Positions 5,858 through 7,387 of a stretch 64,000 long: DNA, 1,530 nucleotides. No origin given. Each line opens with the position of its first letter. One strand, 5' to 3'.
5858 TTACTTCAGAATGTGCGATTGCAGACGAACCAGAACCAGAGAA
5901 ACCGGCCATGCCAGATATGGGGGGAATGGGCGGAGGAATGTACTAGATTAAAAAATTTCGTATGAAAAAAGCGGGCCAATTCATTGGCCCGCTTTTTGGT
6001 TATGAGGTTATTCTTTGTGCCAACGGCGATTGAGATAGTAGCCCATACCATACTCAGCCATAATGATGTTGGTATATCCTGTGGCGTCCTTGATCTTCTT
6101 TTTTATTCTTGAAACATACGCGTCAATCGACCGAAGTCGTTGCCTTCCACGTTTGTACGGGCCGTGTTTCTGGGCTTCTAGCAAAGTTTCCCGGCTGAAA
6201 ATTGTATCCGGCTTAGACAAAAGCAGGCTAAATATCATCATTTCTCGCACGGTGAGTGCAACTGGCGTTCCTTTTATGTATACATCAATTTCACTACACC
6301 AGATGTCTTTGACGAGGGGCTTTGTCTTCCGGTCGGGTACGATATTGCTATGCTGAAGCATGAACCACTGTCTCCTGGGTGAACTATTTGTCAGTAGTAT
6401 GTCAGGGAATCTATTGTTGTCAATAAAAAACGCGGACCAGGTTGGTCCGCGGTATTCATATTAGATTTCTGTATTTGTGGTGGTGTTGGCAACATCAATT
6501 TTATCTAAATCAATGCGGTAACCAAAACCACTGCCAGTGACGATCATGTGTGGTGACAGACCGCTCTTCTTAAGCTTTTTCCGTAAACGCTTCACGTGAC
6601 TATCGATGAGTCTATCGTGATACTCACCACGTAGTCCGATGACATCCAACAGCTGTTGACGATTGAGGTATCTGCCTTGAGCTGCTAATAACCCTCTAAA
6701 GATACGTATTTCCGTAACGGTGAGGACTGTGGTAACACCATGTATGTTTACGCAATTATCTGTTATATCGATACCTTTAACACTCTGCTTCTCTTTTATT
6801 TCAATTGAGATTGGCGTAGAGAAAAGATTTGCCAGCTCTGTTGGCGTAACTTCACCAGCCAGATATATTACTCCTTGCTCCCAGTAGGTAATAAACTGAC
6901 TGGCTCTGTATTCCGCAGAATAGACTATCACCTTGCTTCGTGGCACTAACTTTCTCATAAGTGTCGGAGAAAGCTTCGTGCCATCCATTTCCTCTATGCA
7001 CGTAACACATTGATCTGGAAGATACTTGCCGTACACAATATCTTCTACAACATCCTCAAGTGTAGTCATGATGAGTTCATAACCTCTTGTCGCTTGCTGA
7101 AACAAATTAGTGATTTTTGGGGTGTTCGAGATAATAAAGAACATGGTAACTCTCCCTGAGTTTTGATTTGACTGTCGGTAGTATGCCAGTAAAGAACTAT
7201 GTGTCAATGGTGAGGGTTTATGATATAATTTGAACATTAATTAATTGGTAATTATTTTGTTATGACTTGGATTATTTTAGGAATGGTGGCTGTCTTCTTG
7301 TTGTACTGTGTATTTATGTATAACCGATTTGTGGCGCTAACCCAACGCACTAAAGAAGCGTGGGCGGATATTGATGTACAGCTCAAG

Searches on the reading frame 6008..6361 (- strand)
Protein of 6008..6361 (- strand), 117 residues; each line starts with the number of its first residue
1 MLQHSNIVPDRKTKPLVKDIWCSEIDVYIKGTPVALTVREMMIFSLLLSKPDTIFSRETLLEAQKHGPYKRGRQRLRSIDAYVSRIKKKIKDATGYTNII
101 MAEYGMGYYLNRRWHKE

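Call 11: search_protein_families(library=pfam, proteins=[window:6008-6361:-], max_evalue=0.001)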
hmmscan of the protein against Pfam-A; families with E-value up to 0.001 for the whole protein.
window:6008-6361:- (117 aa): 1 family
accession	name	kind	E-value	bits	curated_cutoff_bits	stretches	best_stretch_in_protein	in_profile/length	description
PF00486.34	Trans_reg_C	-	6e-13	49.1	26.2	1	31-110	1-77/77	Transcriptional regulatory protein, C terminal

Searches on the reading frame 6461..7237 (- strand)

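Call 11: search_protein_families(library=pfam, proteins=[window:6461-7237:-], max_evalue=0.001)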
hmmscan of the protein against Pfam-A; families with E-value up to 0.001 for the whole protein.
window:6461-7237:- (258 aa): 1 family
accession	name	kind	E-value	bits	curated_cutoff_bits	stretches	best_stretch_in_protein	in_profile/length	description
PF00486.34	Trans_reg_C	-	4e-14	52.9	26.2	1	171-242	5-77/77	Transcriptional regulatory protein, C terminal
